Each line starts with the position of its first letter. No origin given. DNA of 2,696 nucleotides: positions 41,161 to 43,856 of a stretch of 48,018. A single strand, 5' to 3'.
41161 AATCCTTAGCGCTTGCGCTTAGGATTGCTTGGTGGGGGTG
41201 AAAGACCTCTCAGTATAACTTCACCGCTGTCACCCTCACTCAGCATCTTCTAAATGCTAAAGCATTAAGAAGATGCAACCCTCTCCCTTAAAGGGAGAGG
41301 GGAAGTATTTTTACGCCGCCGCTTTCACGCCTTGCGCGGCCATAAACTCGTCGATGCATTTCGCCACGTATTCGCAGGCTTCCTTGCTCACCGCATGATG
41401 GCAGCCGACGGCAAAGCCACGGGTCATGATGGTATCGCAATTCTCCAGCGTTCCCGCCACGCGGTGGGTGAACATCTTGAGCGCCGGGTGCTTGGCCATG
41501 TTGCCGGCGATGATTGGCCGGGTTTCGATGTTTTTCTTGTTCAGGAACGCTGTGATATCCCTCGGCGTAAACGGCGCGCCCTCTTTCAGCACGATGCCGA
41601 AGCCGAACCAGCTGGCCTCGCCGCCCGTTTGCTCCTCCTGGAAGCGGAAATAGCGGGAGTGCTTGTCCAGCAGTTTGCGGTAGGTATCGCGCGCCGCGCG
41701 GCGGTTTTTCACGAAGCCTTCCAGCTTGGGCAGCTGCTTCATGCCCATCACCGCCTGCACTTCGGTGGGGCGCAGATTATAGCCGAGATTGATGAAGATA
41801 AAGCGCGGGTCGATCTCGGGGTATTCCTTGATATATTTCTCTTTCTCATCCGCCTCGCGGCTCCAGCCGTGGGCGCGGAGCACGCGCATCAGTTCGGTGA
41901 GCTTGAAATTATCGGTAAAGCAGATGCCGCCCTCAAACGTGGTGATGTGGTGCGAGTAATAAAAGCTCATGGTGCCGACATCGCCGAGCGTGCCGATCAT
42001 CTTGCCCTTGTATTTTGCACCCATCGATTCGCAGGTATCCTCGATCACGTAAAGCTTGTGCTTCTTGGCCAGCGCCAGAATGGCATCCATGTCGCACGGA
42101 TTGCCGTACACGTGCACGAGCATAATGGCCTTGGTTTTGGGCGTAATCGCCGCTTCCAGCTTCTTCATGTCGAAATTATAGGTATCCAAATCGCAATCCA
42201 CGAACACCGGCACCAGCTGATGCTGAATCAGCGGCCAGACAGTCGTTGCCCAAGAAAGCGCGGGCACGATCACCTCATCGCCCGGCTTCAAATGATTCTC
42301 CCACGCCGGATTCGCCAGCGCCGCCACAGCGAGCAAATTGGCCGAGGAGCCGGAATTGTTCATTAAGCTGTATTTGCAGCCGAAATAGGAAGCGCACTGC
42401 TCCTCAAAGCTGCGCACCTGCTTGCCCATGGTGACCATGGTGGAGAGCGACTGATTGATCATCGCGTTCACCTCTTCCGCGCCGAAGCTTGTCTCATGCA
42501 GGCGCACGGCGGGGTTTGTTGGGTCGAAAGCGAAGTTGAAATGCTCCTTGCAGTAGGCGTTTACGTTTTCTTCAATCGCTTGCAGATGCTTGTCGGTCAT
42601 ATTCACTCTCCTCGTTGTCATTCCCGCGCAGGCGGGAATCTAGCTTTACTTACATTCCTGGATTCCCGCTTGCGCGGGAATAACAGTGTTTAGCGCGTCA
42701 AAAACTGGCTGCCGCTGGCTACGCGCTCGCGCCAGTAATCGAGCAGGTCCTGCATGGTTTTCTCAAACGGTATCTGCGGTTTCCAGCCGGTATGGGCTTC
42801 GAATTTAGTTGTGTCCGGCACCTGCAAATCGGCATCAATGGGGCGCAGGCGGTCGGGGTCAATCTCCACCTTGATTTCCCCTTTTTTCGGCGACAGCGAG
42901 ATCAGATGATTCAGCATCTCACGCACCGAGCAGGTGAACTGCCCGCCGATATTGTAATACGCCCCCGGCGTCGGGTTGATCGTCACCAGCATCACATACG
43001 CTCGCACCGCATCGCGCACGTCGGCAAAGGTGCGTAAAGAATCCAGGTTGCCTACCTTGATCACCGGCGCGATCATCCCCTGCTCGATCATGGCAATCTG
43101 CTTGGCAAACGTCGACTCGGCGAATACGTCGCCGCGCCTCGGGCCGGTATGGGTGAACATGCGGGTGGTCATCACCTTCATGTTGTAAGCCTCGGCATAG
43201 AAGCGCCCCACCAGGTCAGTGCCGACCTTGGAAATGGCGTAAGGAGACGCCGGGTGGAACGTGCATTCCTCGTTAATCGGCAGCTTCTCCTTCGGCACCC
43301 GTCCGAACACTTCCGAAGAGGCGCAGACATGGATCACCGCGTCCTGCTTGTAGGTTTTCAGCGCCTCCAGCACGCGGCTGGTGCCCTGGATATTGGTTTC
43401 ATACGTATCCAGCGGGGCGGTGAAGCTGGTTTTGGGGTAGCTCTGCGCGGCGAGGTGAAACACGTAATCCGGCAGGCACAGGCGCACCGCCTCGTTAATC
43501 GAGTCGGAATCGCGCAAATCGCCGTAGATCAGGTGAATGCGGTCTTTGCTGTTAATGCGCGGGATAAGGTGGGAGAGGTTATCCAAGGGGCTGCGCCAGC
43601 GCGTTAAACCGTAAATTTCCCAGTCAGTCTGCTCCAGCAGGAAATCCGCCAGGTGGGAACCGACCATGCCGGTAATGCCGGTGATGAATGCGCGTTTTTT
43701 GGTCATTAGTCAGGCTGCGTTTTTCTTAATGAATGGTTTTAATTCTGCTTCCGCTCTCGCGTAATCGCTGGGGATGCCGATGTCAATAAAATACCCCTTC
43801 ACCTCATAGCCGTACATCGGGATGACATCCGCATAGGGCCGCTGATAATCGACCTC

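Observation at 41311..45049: GDP-heptose, 4,6-dehydratase and ColD-type 3-dehydratase operon predicts a GDP-3,6-dideoxyheptose (colitose-like chemistry on a heptose)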

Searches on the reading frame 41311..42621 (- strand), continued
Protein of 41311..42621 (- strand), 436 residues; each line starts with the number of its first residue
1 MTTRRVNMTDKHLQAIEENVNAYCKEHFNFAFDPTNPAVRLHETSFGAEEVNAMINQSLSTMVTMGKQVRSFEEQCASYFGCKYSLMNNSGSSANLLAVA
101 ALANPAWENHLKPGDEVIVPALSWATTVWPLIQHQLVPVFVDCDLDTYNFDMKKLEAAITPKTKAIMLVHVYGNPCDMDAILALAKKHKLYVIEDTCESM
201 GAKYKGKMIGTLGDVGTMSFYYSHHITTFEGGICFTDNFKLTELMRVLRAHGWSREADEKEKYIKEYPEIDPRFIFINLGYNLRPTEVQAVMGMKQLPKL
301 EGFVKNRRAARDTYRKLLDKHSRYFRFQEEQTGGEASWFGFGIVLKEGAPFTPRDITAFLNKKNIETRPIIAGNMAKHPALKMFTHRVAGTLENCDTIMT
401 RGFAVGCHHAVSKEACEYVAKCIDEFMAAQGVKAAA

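Call 44: find_encoding_contigs(protein=P0109, flank=10000, max_places=1)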
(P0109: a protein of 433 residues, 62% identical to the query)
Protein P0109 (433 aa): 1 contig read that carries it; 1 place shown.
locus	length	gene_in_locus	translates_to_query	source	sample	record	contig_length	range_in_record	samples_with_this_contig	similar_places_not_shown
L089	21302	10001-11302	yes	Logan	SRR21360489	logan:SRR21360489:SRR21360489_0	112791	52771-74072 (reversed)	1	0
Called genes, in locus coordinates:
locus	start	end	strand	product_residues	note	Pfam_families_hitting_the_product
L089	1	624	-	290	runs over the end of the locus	PF00483:NTP_transferase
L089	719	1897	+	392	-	PF13439:Glyco_transf_4, PF00534:Glycos_transf_1, PF13692:Glyco_trans_1_4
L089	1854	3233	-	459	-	-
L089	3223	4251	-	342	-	PF01073:3Beta_HSD, PF01370:Epimerase, PF02719:Polysacc_synt_2, PF04321:RmlD_sub_bind, PF05368:NmrA (weak), PF16363:GDP_Man_Dehyd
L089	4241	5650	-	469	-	PF13727:CoA_binding_3, PF02397:Bac_transf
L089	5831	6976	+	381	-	PF13439:Glyco_transf_4 (weak), PF20706:GT4-conflict (weak), PF00534:Glycos_transf_1, PF13692:Glyco_trans_1_4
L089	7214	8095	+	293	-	PF01061:ABC2_membrane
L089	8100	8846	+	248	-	PF00005:ABC_tran, PF13304:AAA_21 (faint)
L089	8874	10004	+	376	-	PF00288:GHMP_kinases_N, PF08544:GHMP_kinases_C (weak)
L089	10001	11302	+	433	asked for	PF00155:Aminotran_1_2, PF01041:DegT_DnrJ_EryC1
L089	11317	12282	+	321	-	PF01073:3Beta_HSD, PF01370:Epimerase, PF02719:Polysacc_synt_2 (faint), PF04321:RmlD_sub_bind (weak), PF13460:NAD_binding_10, PF16363:GDP_Man_Dehyd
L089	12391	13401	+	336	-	PF01073:3Beta_HSD, PF01370:Epimerase, PF02719:Polysacc_synt_2 (faint), PF05368:NmrA, PF16363:GDP_Man_Dehyd, PF13460:NAD_binding_10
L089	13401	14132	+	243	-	PF00106:adh_short, PF08659:KR, PF23441:SDR (weak), PF13561:adh_short_C2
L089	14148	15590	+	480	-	-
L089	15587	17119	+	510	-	PF00685:Sulfotransfer_1 (weak)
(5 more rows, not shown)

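Call 45: find_encoding_contigs(protein=P0058, flank=10000, max_places=1)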
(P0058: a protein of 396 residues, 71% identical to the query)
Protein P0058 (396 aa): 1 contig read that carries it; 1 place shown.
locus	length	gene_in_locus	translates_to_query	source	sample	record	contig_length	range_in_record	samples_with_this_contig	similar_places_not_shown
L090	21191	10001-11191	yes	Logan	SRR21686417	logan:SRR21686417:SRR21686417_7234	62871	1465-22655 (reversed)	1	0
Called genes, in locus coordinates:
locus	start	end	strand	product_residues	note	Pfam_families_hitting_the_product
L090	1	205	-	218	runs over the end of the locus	-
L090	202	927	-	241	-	-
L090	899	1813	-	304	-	-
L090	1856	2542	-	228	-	PF24146:K1-lyase_C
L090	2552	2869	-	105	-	-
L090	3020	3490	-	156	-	-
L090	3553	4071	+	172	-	PF13392:HNH_3, PF00847:AP2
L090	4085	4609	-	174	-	PF21190:Bbp16 (weak)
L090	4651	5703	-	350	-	PF20911:GP7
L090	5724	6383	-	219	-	PF02945:Endonuclease_7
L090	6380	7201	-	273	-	-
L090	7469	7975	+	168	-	PF13580:SIS_2, PF01380:SIS (weak)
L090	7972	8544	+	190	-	PF00483:NTP_transferase, PF12804:NTP_transf_3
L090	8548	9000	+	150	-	PF00702:Hydrolase, PF08645:PNK3P, PF13419:HAD_2, PF13242:Hydrolase_like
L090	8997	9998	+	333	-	PF01073:3Beta_HSD, PF01370:Epimerase, PF02719:Polysacc_synt_2, PF04321:RmlD_sub_bind (faint), PF07993:NAD_binding_4 (weak), PF16363:GDP_Man_Dehyd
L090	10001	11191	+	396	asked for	PF01041:DegT_DnrJ_EryC1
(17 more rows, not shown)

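Call 47: search_dna_similar(query=window:41311-42621:-, collection=phages, mode=protein, max_rows=30, max_evalue=1e-40)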
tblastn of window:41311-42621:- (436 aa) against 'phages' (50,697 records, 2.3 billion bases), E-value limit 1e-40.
Records with a match: 51; places in all: 51; records where one place covers at least 80% of the query: 51.
Best place of each record, by identity: <60% 51.
By first word of the organism name: Synechococcus 49; Salmonella 1; uncultured 1.
By host as written in the record: - 46; Synechococcus sp. 3; Salmonella enterica subsp. enterica serovar Kentucky 1; Synechococcus sp. WH 7803 1.
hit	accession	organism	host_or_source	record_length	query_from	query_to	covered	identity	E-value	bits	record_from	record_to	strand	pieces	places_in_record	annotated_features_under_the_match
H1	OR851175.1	Salmonella phage S.Kent 1-2-1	Salmonella enterica subsp. enterica ...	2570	16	428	95%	35.5%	5e-73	250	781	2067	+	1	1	record has no annotation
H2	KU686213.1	Synechococcus phage S-CAM7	Synechococcus sp.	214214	60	411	81%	36.3%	6e-49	184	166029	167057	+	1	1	putative CDP-4-keto-6-deoxy-D-glucose-3-dehydrase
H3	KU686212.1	Synechococcus phage S-CAM7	Synechococcus sp.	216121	60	411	81%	36.3%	7e-49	184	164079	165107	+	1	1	putative CDP-4-keto-6-deoxy-D-glucose-3-dehydrase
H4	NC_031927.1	Synechococcus phage S-CAM7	Synechococcus sp.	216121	60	411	81%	36.3%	7e-49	184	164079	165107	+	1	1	aminotransferase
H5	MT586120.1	Synechococcus phage S-CAM7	Synechococcus sp. WH 7803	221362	60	411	81%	36.3%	7e-49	184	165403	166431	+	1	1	hypothetical protein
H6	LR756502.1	uncultured phage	metagenomic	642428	11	425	95%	30.6%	2e-46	177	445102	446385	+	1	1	record has no annotation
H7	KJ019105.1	Synechococcus phage ACG-2014f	-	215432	60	413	81%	35.0%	5e-47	179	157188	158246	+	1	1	hypothetical protein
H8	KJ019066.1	Synechococcus phage ACG-2014f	-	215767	60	413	81%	35.0%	5e-47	179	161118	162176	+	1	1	hypothetical protein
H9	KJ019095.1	Synechococcus phage ACG-2014f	-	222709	60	413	81%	35.0%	5e-47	179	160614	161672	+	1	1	hypothetical protein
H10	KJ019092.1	Synechococcus phage ACG-2014f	-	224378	60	413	81%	35.0%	5e-47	179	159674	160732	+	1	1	hypothetical protein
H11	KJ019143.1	Synechococcus phage ACG-2014f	-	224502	60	413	81%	35.0%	5e-47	179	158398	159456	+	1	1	hypothetical protein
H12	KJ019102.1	Synechococcus phage ACG-2014f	-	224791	60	413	81%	35.0%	5e-47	179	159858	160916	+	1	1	hypothetical protein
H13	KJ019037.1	Synechococcus phage ACG-2014f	-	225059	60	413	81%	35.0%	5e-47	179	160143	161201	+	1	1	hypothetical protein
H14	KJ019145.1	Synechococcus phage ACG-2014f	-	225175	60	413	81%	35.0%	5e-47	179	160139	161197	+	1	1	hypothetical protein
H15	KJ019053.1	Synechococcus phage ACG-2014f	-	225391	60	413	81%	35.0%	5e-47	179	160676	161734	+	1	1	hypothetical protein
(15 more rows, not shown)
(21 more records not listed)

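Call 52: list_cluster_members(proteins=[P0001, P0019, P0058])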
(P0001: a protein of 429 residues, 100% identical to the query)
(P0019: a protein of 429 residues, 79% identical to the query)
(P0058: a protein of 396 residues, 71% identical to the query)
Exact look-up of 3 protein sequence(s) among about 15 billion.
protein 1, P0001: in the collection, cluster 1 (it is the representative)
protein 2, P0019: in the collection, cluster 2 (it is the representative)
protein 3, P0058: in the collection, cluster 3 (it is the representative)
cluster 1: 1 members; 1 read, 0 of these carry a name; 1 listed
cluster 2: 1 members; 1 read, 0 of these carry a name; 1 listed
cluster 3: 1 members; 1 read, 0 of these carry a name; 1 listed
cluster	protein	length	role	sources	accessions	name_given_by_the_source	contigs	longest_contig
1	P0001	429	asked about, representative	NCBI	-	-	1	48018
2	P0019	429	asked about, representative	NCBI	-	-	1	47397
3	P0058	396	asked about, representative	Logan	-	-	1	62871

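Call 54: find_related_loci(query=P0058, collection=viral_contigs, flank=10000)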
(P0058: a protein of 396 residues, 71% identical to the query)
Query P0058 (396 aa) in viral_contigs; peptide patterns used: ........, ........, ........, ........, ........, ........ (x = any residue, [..] = any of these).
8 stretches matched a pattern; 8 encode a relative of the query (tblastn E <= 1e-3); 8 distinct loci.
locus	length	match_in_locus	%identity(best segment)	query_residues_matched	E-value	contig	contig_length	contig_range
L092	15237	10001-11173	76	1-391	0e+0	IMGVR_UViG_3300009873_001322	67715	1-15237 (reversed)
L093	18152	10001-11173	64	1-391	2e-179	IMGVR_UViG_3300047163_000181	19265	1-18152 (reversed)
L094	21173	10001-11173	64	1-391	2e-179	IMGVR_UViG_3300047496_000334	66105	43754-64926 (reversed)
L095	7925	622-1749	50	1-383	9e-129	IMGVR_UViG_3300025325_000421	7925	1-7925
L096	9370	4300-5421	49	3-388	1e-120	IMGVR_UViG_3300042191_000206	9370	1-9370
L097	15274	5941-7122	71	1-395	0e+0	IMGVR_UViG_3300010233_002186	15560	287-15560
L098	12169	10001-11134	50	3-390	4e-119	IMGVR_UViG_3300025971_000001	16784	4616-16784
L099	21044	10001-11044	28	4-390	2e-30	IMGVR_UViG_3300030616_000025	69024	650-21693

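Call 71: search_protein_families(library=pfam, proteins=[L094:6445-7164:+, L094:7161-7913:+, L094:7790-8809:+, L094:11185-11610:+, L094:11603-12190:+, L094:12187-12696:+, L094:15674-16435:+, L094:16419-18047:+, L094:18901-19992:-, L094:2742-3350:-], max_evalue=0.001)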
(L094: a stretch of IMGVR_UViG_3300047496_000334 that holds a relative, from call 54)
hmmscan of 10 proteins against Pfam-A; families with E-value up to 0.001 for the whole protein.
L094:6445-7164:+ (239 aa): 1 family
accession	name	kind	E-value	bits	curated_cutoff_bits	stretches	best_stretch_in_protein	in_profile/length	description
PF00535.33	Glycos_transf_2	-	0.00096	19.6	23.3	0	64-126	68-127/168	Glycosyl transferase family 2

L094:7161-7913:+ (250 aa): 0 families

L094:7790-8809:+ (339 aa): 0 families

L094:11185-11610:+ (141 aa): 1 family
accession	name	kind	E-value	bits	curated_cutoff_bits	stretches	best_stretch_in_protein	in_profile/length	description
PF01467.32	CTP_transf_like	-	2.7e-11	44.3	21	1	8-99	4-94/133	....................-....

L094:11603-12190:+ (195 aa): 2 families
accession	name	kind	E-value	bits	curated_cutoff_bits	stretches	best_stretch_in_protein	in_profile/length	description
PF00676.26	E1_dh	-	1.2e-09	38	22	1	7-160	7-169/300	Dehydrogenase E1 component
PF13292.11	DXP_synthase_N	-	0.0009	19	21.2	0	99-159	118-178/274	1-deoxy-D-xylulose-5-phosphate synthase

L094:12187-12696:+ (169 aa): 1 family
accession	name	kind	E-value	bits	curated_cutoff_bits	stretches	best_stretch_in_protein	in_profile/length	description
PF02779.29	Transket_pyr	-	0.00068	19.8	27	0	6-73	6-77/174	Transketolase, pyrimidine binding domain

L094:15674-16435:+ (253 aa): 0 families

L094:16419-18047:+ (542 aa): 1 family
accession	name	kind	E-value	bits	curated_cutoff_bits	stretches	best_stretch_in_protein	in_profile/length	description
PF17289.8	Terminase_6C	-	2.2e-06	28.1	22.6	0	414-506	49-150/155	Terminase RNaseH-like domain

L094:18901-19992:- (363 aa): 0 families

L094:2742-3350:- (202 aa): 0 families

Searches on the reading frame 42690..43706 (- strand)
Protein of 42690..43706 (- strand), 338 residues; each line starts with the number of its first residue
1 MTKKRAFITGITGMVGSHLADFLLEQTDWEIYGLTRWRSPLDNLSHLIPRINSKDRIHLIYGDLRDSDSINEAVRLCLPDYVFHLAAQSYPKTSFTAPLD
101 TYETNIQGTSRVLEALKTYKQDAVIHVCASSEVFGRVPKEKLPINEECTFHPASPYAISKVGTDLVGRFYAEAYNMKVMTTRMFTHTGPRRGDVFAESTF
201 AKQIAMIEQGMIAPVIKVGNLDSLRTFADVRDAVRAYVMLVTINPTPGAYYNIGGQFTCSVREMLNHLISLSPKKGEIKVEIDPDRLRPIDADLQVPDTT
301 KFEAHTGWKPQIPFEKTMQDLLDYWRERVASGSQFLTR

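Call 3: search_protein_families(library=ncbifam, proteins=[window:42690-43706:-], max_evalue=0.00001)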
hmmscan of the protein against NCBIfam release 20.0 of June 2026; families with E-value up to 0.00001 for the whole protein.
window:42690-43706:- (338 aa): 22 families
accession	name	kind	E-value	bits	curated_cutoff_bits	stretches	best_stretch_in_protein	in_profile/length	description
TIGR01472.1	gmd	equivalog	5.9e-52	177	415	1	4-324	1-337/342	GDP-mannose 4,6-dehydratase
TIGR04180.1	EDH_00030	hypoth_equivalog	5.8e-43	147.1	475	1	7-311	2-295/297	NAD-dependent 4,6-dehydratase LegB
TIGR01181.1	dTDP_gluc_dehyt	equivalog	8.8e-38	130.2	365.1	1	7-327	3-313/321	dTDP-glucose 4,6-dehydratase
TIGR02622.1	CDP_4_6_dhtase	equivalog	4.4e-32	111.6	278.45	1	2-333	3-338/352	CDP-glucose 4,6-dehydratase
TIGR01179.1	galE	equivalog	5.1e-25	88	262.3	1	7-328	3-327/332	UDP-glucose 4-epimerase GalE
NF007490.0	PRK10084.1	subfamily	5.1e-24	84.9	649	1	7-325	4-334/361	dTDP-glucose 4,6-dehydratase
NF008872.0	PRK11908.1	equivalog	4.1e-22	78.7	294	1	4-333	2-343/349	bifunctional UDP-4-keto-pentose/UDP-xylose synthase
NF007582.0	PRK10217.1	equivalog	6.6e-22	78.1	698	1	4-324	2-330/355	dTDP-glucose 4,6-dehydratase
NF011728.1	PRK15181.1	equivalog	3.6e-16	59.1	760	1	2-246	14-254/348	Vi polysaccharide biosynthesis UDP-N-acetylglucosaminuronic acid C-4 epimerase TviC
NF005998.1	PRK08125.1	equivalog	2.2e-14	52.8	777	1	3-269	315-582/649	bifunctional UDP-4-amino-4-deoxy-L-arabinose formyltransferase/UDP-glucuronic acid oxidase ArnA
NF007956.0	PRK10675.1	subfamily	3.4e-12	46.2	394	1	6-190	3-184/338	UDP-glucose 4-epimerase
TIGR03466.1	HpnA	hypoth_equivalog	4.7e-12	45.4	367.65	1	5-130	2-114/327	hopanoid-associated sugar epimerase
NF043036.1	ErythonDh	equivalog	6.7e-12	45.2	325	1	7-186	4-179/321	D-erythronate dehydrogenase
NF041293.1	G6PDh_Azf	equivalog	7e-10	38.7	400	1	6-183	5-179/252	NAD-dependent glucose-6-phosphate dehydrogenase Azf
TIGR02197.1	heptose_epim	equivalog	2e-09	37.1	274.6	1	8-320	3-308/316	ADP-glyceromanno-heptose 6-epimerase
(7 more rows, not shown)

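Call 4: search_protein_families(library=pfam, proteins=[window:42690-43706:-], max_evalue=0.00001)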
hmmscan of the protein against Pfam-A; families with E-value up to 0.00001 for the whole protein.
window:42690-43706:- (338 aa): 5 families
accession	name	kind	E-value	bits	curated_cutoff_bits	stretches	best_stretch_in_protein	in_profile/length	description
PF16363.11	GDP_Man_Dehyd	-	2.2e-74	251.3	27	1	7-320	1-331/332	GDP-mannose 4,6 dehydratase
PF01370.27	Epimerase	-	6.4e-52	176.8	20.9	1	7-254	2-240/240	NAD dependent epimerase/dehydratase family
PF02719.21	Polysacc_synt_2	-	3.2e-10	40.1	20.2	1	7-127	2-126/293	Polysaccharide biosynthesis protein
PF07993.18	NAD_binding_4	-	1.3e-09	38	20.1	1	8-135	1-141/258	Male sterility protein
PF01073.25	3Beta_HSD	-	5.2e-08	32.7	22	1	8-149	2-137/280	3-beta hydroxysteroid dehydrogenase/isomerase family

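Call 6: search_solved_structures(query=window:42690-43706:-, max_evalue=1e-20, show_alignments=2)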
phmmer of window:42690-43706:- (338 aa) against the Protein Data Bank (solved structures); distinct sequences matched with E-value up to 1e-20: 23.
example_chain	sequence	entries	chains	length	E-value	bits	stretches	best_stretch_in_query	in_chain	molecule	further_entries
7us5_A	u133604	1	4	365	3.5e-107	361.7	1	1-333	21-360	GDP-D-GLYCERO-D-MANNO-HEPTOSE 4,6-DEHYDRATASE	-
2pk3_A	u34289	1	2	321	6e-58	199.8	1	4-327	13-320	GDP-6-deoxy-D-lyxo-4-hexulose reductase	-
6x3b_A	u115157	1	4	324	4.2e-44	154.3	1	63-330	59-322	GDP-6-deoxy-D-mannose reductase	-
1db3_A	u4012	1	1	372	3.3e-43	151.4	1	4-243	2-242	GDP-MANNOSE 4,6-DEHYDRATASE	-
2z1m_A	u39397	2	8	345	5.1e-41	144.2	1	1-329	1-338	GDP-D-mannose dehydratase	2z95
5uzh_A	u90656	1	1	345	3.6e-40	141.4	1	4-241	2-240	NafoA.00085.b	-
1n7g_A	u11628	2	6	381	2.6e-39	138.6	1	3-324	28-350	GDP-D-mannose-4,6-dehydratase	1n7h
7kf3_A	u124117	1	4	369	7.4e-38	133.8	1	3-322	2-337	GDP-mannose 4,6-dehydratase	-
6gpj_A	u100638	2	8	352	1.3e-37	133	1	5-322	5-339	GDP-mannose 4,6 dehydratase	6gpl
5in4_A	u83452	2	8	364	1.6e-37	132.7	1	5-322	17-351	GDP-mannose 4,6 dehydratase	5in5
1t2a_A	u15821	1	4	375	1.7e-37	132.6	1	5-322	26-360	GDP-mannose 4,6 dehydratase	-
6q94_B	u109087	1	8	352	4.1e-37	131.4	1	5-322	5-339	GDP-mannose 4,6 dehydratase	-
6gpk_A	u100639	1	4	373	4.2e-37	131.3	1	5-322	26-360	GDP-mannose 4,6 dehydratase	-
1rpn_A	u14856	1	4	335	9.4e-32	113.7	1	4-323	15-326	GDP-mannose 4,6-dehydratase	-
4lw8_A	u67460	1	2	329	1.6e-26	96.5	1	3-326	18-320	Putative epimerase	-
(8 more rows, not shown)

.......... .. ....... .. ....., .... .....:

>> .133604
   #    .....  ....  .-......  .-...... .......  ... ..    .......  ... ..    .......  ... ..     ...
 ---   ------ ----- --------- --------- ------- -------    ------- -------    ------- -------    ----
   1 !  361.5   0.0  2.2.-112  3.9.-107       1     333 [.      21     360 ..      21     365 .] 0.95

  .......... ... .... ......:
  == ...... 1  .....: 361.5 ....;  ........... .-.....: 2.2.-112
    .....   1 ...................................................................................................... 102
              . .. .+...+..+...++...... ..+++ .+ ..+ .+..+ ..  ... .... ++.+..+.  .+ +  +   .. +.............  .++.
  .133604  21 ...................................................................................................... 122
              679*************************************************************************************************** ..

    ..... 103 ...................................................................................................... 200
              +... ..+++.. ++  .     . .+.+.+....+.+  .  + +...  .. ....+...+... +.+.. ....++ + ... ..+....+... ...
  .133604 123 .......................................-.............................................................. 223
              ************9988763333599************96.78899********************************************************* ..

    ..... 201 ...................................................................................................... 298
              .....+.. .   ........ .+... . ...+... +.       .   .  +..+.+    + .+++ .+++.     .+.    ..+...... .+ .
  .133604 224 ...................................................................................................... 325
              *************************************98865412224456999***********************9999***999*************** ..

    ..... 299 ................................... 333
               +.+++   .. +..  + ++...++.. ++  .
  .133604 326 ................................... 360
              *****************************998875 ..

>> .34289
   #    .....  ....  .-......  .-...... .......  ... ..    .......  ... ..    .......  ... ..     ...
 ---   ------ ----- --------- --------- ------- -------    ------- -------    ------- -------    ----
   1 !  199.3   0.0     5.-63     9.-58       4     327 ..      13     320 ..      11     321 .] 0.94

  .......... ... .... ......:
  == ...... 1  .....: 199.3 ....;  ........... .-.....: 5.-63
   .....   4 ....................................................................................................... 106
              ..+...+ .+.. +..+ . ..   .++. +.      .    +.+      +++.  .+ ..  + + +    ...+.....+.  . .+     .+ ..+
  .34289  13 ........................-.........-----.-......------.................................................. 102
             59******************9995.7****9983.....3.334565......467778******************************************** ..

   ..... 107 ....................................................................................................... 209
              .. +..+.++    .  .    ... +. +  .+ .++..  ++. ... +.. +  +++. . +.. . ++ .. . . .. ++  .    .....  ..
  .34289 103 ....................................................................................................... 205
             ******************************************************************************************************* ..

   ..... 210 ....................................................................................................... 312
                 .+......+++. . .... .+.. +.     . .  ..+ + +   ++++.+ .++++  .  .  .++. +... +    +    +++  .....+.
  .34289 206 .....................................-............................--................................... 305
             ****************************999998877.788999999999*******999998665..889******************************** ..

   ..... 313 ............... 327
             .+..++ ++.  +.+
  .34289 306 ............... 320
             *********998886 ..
